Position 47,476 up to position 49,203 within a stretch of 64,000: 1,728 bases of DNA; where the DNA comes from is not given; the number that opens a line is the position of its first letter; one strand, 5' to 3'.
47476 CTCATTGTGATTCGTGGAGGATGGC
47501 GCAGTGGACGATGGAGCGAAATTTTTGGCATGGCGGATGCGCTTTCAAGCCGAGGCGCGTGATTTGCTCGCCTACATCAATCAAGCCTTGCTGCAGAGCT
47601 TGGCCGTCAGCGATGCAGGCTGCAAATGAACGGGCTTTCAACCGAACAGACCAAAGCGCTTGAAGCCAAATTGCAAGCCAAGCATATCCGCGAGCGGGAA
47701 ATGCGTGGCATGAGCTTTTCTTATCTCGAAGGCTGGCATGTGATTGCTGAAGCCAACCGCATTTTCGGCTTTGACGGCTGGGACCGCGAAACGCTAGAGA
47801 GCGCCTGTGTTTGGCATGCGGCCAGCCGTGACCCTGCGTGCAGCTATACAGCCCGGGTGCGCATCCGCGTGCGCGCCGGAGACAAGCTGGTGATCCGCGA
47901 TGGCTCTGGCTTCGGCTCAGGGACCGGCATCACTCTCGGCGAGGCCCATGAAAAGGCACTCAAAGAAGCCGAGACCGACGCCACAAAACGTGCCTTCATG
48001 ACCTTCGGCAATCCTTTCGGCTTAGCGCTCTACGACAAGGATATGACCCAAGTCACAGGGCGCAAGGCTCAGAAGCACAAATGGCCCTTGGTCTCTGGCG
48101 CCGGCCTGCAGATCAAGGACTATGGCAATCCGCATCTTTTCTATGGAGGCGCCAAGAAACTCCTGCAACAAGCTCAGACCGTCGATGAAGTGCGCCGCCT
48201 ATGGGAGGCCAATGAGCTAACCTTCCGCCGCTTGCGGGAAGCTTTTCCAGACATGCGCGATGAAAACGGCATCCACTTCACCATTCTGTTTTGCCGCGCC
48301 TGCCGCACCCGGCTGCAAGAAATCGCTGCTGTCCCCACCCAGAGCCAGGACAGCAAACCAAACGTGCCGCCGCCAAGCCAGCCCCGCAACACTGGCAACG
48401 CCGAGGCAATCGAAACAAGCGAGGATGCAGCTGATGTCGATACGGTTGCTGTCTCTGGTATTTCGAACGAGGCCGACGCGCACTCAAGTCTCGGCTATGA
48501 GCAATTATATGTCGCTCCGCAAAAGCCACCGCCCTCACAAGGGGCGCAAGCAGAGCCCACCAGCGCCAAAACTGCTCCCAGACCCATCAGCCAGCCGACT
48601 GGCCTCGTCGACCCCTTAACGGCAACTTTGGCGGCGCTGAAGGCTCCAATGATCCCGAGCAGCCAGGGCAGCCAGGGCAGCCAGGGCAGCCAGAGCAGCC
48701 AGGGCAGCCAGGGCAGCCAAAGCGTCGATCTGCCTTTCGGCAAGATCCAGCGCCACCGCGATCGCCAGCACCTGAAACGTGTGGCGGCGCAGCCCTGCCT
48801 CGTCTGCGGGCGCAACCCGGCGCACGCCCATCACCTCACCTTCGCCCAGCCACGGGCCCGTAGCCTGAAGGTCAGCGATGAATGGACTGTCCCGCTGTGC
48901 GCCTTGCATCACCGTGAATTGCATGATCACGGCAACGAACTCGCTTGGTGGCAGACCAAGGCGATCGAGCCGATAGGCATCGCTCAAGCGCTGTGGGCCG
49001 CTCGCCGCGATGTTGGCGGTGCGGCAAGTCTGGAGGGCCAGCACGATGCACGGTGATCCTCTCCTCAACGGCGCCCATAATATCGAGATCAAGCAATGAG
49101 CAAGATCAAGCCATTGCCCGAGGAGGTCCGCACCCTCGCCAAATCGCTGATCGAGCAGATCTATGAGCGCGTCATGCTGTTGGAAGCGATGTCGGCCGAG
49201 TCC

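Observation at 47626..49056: Rad52-family single-strand annealing protein fused to an HNH-like zinc-finger domain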

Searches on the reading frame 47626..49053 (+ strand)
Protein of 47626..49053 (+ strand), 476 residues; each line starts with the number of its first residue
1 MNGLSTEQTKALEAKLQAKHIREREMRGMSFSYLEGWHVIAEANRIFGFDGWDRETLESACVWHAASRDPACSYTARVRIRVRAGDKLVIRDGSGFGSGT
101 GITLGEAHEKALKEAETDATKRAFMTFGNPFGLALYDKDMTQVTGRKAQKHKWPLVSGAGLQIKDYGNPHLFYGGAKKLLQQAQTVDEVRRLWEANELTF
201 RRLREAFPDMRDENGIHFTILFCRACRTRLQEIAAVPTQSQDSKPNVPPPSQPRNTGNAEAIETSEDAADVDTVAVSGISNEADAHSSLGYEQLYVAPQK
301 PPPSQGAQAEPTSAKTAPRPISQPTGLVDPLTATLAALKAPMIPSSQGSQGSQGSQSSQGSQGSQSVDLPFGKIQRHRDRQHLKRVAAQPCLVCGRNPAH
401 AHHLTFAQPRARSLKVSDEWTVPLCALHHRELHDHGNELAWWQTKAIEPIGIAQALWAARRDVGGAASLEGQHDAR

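Call 3: search_protein_families(library=pfam, proteins=[window:47626-49053:+], max_evalue=1)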
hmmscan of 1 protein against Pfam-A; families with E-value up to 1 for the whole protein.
window:47626-49053:+ (476 aa): 4 families
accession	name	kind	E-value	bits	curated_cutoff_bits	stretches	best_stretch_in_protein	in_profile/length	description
PF04098.21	Rad52_Rad22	-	2.1e-34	119.1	20.3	1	8-153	5-152/153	Rad52/22 family double-strand break repair protein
PF06147.18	DUF968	-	1.1e-10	42.3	27.8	1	373-436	83-146/171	Protein of unknown function (DUF968)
PF23382.1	DUF7097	-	0.055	13.8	27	0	183-235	88-140/175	Family of unknown function (DUF7097)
PF16784.11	HNHc_6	-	0.17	11.9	26.6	1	388-436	125-176/204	Putative HNHc nuclease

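Call 4: search_protein_families(library=phrogs, proteins=[window:47626-49053:+], max_evalue=0.1)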
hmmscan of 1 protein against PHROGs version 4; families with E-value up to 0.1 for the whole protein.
window:47626-49053:+ (476 aa): 12 families
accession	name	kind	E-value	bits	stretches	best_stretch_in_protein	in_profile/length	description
phrog_26464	-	DNA, RNA and nucleotide metabolism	2.8e-14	54.3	1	4-139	31-167/380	DNA repair protein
phrog_37089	-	other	1e-13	52.4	1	4-142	19-159/268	recombinase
phrog_1588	-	unknown function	6.9e-12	46.3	1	374-461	22-117/132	-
phrog_96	-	DNA, RNA and nucleotide metabolism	2.7e-11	44.4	1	373-435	243-305/334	HNH endonuclease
phrog_18962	-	unknown function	4.7e-07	30.7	1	377-431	52-107/166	-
phrog_131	-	DNA, RNA and nucleotide metabolism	1.8e-05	25.9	1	373-436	25-95/131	HNH endonuclease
phrog_22514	-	DNA, RNA and nucleotide metabolism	0.00036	21.7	1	388-436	66-112/187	HNH endonuclease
phrog_398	-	unknown function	0.0031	18.1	1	389-440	147-199/225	-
phrog_7566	-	unknown function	0.0055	17.9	1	386-433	10-57/96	-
phrog_8048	-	DNA, RNA and nucleotide metabolism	0.017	15.3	1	378-436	166-228/273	HNH endonuclease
phrog_23141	-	unknown function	0.02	15.9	1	394-434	1-41/71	-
phrog_28760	-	unknown function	0.077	13.9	0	400-440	52-92/157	-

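Call 5: search_protein_families(library=ncbifam, proteins=[window:47626-49053:+], max_evalue=1)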
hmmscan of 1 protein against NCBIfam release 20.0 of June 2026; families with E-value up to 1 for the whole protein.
window:47626-49053:+ (476 aa): 2 families
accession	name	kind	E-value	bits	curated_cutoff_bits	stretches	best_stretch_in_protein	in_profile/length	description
TIGR00607.1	rad52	subfamily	1.3e-19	70.4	224.8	1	9-144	3-138/161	DNA repair protein, RAD52 family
NF038313.3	HisXaaSer_A4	exception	0.0083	17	55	1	346-364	71-89/93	His-Xaa-Ser repeat protein HxsA4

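Call 6: find_homologous_proteins(query=window:47626-49053:+)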
Query window:47626-49053:+ (476 aa): 6755 proteins with E <= 0.001 among 8000 candidates; the best 120 are listed.
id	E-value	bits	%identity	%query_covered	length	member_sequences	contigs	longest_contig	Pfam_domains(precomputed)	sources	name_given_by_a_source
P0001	0.0e+0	1093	100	100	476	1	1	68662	PF04098.22,PF06147.19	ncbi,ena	-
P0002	7.5e-272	920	86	100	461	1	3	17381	PF04098.22,PF06147.19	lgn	-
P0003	2.2e-262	889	84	100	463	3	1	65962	PF04098.22,PF06147.19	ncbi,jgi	jgi:DNA recombination protein Rad52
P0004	1.8e-109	385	48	55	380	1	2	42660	PF04098.22,PF06147.19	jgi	jgi:DNA recombination protein Rad52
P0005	6.5e-108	379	43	96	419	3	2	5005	PF04098.22,PF06147.19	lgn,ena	-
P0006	5.7e-107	376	47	53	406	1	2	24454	PF04098.22,PF06147.19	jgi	jgi:hypothetical protein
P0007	9.8e-107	376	45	97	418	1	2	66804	PF04098.22,PF06147.19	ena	-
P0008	1.6e-106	375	46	55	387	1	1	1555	PF04098.22,PF06147.19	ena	-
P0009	2.6e-106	374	48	53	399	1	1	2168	PF04098.22,PF06147.19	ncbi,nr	ncbi:MAG TPA: Rad52/Rad22 family DNA repair protein [Acidobacteriota bacterium]|nr:Rad52/Rad22 famil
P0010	7.7e-106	373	48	52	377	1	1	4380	PF04098.22,PF06147.19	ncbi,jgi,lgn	ncbi:MAG: DNA recombination protein Rad52 [Alphaproteobacteria bacterium]|jgi:DNA recombination prot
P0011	1.3e-105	372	45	55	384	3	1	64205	PF04098.22,PF06147.19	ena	-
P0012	4.9e-105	370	49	49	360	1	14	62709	PF04098.22,PF06147.19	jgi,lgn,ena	jgi:DNA recombination protein Rad52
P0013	2.3e-104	368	48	49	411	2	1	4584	PF04098.22,PF06147.19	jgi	jgi:DNA recombination protein Rad52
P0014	2.5e-104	368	44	56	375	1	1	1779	PF04098.22,PF06147.19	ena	-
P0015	5.4e-104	367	45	55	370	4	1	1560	PF04098.22,PF06147.19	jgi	jgi:DNA recombination protein Rad52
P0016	6.9e-104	366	48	48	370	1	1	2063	PF04098.22,PF06147.19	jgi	-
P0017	7.4e-104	366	45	52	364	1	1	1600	PF04098.22,PF06147.19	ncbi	-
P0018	1.1e-103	365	42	96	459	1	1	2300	PF04098.22,PF06147.19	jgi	jgi:DNA recombination protein Rad52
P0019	1.5e-103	365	51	50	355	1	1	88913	PF04098.22,PF06147.19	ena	-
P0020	3.2e-103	364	41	96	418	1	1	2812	PF04098.22,PF06147.19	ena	-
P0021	5.4e-103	363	48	53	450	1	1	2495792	PF04098.22,PF06147.19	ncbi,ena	-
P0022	1.0e-102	362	46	54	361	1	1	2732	PF04098.22,PF06147.19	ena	-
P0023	1.8e-102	362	52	49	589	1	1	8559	PF04098.22,PF06147.19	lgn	-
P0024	3.4e-102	361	49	51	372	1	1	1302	PF04098.22,PF06147.19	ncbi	-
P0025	3.5e-102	361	42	96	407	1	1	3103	PF04098.22,PF06147.19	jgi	jgi:DNA recombination protein Rad52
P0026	5.2e-102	360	45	57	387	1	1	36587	PF04098.22,PF06147.19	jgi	jgi:hypothetical protein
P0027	1.0e-101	359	44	52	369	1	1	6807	PF04098.22,PF06147.19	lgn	-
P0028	2.2e-101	358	48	53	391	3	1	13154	PF04098.22,PF06147.19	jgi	jgi:DNA recombination protein Rad52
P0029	2.3e-101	358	48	53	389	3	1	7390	PF04098.22,PF06147.19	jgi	jgi:hypothetical protein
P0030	2.7e-101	358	44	53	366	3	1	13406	PF04098.22,PF06147.19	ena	-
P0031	3.4e-101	357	47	56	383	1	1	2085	PF04098.22,PF06147.19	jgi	-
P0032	3.4e-101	357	47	51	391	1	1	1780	PF04098.22,PF06147.19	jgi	jgi:hypothetical protein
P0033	5.2e-101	357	45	52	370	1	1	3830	PF04098.22,PF06147.19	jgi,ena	-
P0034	6.4e-101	356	49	51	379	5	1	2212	PF04098.22,PF06147.19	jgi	-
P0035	7.0e-101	356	48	53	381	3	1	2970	PF04098.22,PF06147.19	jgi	-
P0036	7.8e-101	356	46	54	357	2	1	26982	PF04098.22,PF06147.19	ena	-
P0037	9.2e-101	356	45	57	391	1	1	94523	PF04098.22,PF06147.19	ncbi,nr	ncbi:MAG TPA: Rad52/Rad22 family DNA repair protein [Stellaceae bacterium]|nr:Rad52/Rad22 family DNA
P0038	1.8e-100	355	48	53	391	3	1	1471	PF04098.22,PF06147.19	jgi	jgi:hypothetical protein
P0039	1.9e-100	355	41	95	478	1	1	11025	PF04098.22,PF06147.19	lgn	-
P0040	2.2e-100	355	52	46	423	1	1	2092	PF04098.22,PF06147.19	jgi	jgi:DNA recombination protein Rad52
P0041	2.3e-100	355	52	46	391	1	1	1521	PF04098.22,PF06147.19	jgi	jgi:hypothetical protein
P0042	2.8e-100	354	50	48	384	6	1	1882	PF04098.22,PF06147.19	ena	-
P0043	3.8e-100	354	47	52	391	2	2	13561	PF04098.22,PF06147.19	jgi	jgi:hypothetical protein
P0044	5.8e-100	353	46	53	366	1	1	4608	PF04098.22,PF06147.19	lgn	-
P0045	8.4e-100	353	46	51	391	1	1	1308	PF04098.22,PF06147.19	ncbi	-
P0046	1.4e-99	352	53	45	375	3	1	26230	PF04098.22,PF06147.19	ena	-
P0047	1.9e-99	352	49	52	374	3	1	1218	PF04098.22,PF06147.19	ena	-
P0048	2.5e-99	351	48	49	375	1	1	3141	PF04098.22,PF06147.19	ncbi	-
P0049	3.3e-99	351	45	52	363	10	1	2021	PF04098.22,PF06147.19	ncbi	-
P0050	3.6e-99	351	49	49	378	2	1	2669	PF04098.22,PF06147.19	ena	-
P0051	5.3e-99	350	42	55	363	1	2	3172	PF04098.22,PF06147.19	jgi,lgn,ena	jgi:DNA recombination protein Rad52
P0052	5.6e-99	350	50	49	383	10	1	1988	PF04098.22,PF06147.19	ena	-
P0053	5.6e-99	350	47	53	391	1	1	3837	PF04098.22,PF06147.19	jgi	jgi:hypothetical protein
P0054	6.7e-99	350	52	45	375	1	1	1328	PF04098.22,PF06147.19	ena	-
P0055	8.1e-99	349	49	52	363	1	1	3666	PF04098.22,PF06147.19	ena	-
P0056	8.6e-99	349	49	51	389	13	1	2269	PF04098.22,PF06147.19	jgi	-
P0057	1.2e-98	349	47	52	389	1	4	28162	PF04098.22,PF06147.19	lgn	-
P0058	1.5e-98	349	52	50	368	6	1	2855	PF04098.22,PF06147.19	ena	-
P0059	1.6e-98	348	44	54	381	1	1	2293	PF04098.22,PF06147.19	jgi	jgi:DNA recombination protein Rad52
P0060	1.8e-98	348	40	96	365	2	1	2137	PF04098.22,PF06147.19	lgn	-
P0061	1.8e-98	348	48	49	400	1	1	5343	PF04098.22,PF06147.19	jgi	jgi:DNA recombination protein Rad52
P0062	1.8e-98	348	45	52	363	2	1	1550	PF04098.22,PF06147.19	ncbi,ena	-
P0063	2.2e-98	348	49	48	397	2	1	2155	PF04098.22,PF06147.19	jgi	jgi:DNA recombination protein Rad52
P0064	2.4e-98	348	47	50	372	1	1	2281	PF04098.22,PF06147.19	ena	-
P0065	2.4e-98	348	47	48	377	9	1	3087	PF04098.22,PF06147.19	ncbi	-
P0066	3.0e-98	348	49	51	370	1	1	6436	PF04098.22,PF06147.19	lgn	-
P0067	3.2e-98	348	46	53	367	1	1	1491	PF04098.22,PF06147.19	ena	-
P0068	4.0e-98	347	50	48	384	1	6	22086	PF04098.22,PF06147.19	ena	-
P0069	4.6e-98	347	51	50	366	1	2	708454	PF04098.22,PF06147.19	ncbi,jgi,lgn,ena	jgi:DNA recombination protein Rad52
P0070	5.9e-98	347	47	53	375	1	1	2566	PF04098.22,PF06147.19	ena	-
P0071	6.4e-98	346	48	50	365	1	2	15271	PF04098.22,PF06147.19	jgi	jgi:DNA recombination protein Rad52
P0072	6.6e-98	346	48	49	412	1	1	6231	PF04098.22,PF06147.19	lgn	-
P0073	7.8e-98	346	49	48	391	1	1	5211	PF04098.22,PF06147.19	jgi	jgi:Rad52/22 family double-strand break repair protein/uncharacterized protein DUF968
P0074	8.5e-98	346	52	48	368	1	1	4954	PF04098.22,PF06147.19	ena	-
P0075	8.7e-98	346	51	46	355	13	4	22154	PF04098.22,PF06147.19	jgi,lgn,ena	-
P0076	1.3e-97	345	46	52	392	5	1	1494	PF04098.22,PF06147.19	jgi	jgi:Rad52/22 family double-strand break repair protein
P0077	1.6e-97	345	51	49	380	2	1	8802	PF04098.22,PF06147.19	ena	-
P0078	1.7e-97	345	46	49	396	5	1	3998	PF04098.22,PF06147.19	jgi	jgi:DNA recombination protein Rad52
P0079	2.3e-97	345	49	51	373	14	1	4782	PF04098.22,PF06147.19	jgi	jgi:hypothetical protein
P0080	2.6e-97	345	49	50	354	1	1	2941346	PF04098.22,PF06147.19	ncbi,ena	-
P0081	2.7e-97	344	52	48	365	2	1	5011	PF04098.22,PF06147.19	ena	-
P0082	3.7e-97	344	44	57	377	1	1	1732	PF04098.22,PF06147.19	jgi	-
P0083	3.8e-97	344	43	55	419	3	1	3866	PF04098.22,PF06147.19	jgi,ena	-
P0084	4.4e-97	344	49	49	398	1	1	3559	PF04098.22,PF06147.19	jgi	jgi:DNA recombination protein Rad52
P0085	4.4e-97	344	52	45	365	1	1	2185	PF04098.22,PF06147.19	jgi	jgi:DNA recombination protein Rad52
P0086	4.8e-97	344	40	98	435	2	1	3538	PF04098.22,PF06147.19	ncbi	-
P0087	6.0e-97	343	49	48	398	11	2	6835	PF04098.22,PF06147.19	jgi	jgi:DNA recombination protein Rad52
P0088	6.1e-97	343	52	45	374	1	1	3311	PF04098.22,PF06147.19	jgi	jgi:DNA recombination protein Rad52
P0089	6.5e-97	343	48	54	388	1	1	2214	PF04098.22,PF06147.19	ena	-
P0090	8.2e-97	343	50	48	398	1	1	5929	PF04098.22,PF06147.19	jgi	jgi:DNA recombination protein Rad52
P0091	9.4e-97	343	48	51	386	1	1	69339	PF04098.22,PF06147.19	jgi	jgi:DNA recombination protein Rad52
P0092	9.4e-97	343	48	46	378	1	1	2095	PF04098.22,PF06147.19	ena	-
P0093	1.2e-96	342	43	54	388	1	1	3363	PF04098.22,PF06147.19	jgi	jgi:DNA recombination protein Rad52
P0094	1.2e-96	342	49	48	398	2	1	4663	PF04098.22,PF06147.19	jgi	jgi:DNA recombination protein Rad52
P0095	1.3e-96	342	39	98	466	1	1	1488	PF04098.22,PF06147.19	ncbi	-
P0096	1.5e-96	342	49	52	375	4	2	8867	PF04098.22,PF06147.19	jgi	jgi:DNA recombination protein Rad52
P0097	1.8e-96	342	49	48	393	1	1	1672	PF04098.22,PF06147.19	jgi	jgi:DNA recombination protein Rad52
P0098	1.8e-96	342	45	48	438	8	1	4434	PF04098.22,PF06147.19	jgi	jgi:DNA recombination protein Rad52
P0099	1.9e-96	342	44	53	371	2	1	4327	PF04098.22,PF06147.19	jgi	jgi:hypothetical protein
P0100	2.2e-96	341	45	59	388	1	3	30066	PF04098.22,PF06147.19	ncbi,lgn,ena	-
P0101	2.3e-96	341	49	51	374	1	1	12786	PF04098.22,PF06147.19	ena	-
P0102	2.3e-96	341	46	49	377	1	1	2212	PF04098.22,PF06147.19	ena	-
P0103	2.5e-96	341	46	53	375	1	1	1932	PF04098.22,PF06147.19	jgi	jgi:DNA recombination protein Rad52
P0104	2.6e-96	341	50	42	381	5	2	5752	PF04098.22,PF06147.19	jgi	-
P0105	2.8e-96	341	47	53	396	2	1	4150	PF04098.22,PF06147.19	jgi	jgi:DNA recombination protein Rad52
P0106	2.9e-96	341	44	55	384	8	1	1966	PF04098.22,PF06147.19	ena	-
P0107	2.9e-96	341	47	53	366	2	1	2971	PF04098.22,PF06147.19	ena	-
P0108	3.0e-96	341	45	55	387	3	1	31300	PF04098.22,PF06147.19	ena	-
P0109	3.9e-96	341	43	56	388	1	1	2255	PF04098.22,PF06147.19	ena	-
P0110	4.3e-96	340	52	45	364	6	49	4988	PF04098.22,PF06147.19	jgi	jgi:DNA recombination protein Rad52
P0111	4.3e-96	340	49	48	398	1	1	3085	PF04098.22,PF06147.19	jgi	jgi:DNA recombination protein Rad52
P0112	4.6e-96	340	53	46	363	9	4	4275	PF04098.22,PF06147.19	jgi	jgi:DNA recombination protein Rad52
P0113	5.0e-96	340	44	53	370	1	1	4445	PF04098.22,PF06147.19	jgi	jgi:DNA recombination protein Rad52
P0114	6.3e-96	340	46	49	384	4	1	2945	PF04098.22,PF06147.19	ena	-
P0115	8.4e-96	340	40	97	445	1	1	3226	PF04098.22,PF06147.19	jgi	jgi:DNA recombination protein Rad52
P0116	8.8e-96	339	49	49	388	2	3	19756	PF04098.22,PF06147.19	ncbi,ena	-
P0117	9.0e-96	339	49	49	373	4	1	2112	PF04098.22,PF06147.19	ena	-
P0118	9.1e-96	339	43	53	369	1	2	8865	PF04098.22,PF06147.19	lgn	-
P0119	9.4e-96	339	51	46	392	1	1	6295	PF04098.22,PF06147.19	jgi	jgi:DNA recombination protein Rad52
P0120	9.5e-96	339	47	50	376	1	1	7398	PF04098.22,PF06147.19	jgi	jgi:DNA recombination protein Rad52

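Call 11: find_encoding_contigs(protein=P0001, flank=10000, max_places=3)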
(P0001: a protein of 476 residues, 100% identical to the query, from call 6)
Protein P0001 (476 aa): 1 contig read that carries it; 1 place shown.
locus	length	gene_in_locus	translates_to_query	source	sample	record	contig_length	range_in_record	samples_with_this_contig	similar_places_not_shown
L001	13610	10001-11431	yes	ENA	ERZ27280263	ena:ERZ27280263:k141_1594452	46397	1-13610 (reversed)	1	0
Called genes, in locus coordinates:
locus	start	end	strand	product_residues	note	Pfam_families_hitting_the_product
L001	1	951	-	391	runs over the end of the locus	-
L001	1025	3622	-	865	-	-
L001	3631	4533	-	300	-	PF01073:3Beta_HSD, PF01370:Epimerase, PF04321:RmlD_sub_bind, PF13460:NAD_binding_10, PF16363:GDP_Man_Dehyd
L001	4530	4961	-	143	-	-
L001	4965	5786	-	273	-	-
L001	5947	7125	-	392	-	PF01757:Acyl_transf_3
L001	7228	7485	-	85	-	PF05711:TylF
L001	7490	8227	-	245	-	PF05711:TylF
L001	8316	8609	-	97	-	-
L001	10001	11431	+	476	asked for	PF04098:Rad52_Rad22, PF06147:DUF968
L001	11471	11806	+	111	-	-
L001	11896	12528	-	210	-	-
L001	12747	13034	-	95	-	-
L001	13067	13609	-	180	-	?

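Call 12: find_encoding_contigs(protein=P0003, flank=10000, max_places=3)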
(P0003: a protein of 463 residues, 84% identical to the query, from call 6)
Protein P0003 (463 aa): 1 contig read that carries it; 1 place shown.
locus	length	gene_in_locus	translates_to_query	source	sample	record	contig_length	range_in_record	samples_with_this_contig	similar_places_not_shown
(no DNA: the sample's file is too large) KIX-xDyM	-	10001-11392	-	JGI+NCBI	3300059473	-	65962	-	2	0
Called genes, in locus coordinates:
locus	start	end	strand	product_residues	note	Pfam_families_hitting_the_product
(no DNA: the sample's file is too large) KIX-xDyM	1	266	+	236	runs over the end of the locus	PF02348:CTP_transf_3, PF12804:NTP_transf_3 (weak)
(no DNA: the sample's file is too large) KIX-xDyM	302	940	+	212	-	PF08241:Methyltransf_11, PF13649:Methyltransf_25 (weak)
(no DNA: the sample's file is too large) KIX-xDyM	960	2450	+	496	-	PF04101:Glyco_tran_28_C (weak), PF13302:Acetyltransf_3, PF00583:Acetyltransf_1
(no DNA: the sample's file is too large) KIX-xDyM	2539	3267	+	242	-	PF13489:Methyltransf_23, PF08241:Methyltransf_11, PF13649:Methyltransf_25 (weak), PF13847:Methyltransf_31 (weak)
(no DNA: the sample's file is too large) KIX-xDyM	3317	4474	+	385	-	-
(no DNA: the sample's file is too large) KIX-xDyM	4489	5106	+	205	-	PF00117:GATase, PF01174:SNO, PF07685:GATase_3, PF07722:Peptidase_C26 (weak)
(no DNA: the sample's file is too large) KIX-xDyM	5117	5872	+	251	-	PF00977:His_biosynth, PF01207:Dus (faint), PF03060:NMO (weak)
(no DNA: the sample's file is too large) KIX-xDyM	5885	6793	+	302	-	PF05575:V_cholerae_RfbT (weak), PF05050:Methyltransf_21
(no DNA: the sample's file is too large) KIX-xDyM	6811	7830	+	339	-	-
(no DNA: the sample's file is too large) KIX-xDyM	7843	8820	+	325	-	PF13489:Methyltransf_23 (weak)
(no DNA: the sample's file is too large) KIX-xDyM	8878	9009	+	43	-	-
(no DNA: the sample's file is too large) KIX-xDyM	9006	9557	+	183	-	-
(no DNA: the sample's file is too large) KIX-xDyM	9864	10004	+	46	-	-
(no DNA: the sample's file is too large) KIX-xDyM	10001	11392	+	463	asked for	PF04098:Rad52_Rad22, PF06147:DUF968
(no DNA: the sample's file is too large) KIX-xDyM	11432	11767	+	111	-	-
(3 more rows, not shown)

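Call 20: search_protein_families(library=padloc, proteins=[window:47626-49053:+], max_evalue=0.1)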
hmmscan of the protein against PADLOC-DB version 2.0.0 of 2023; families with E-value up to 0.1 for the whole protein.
window:47626-49053:+ (476 aa): 0 families
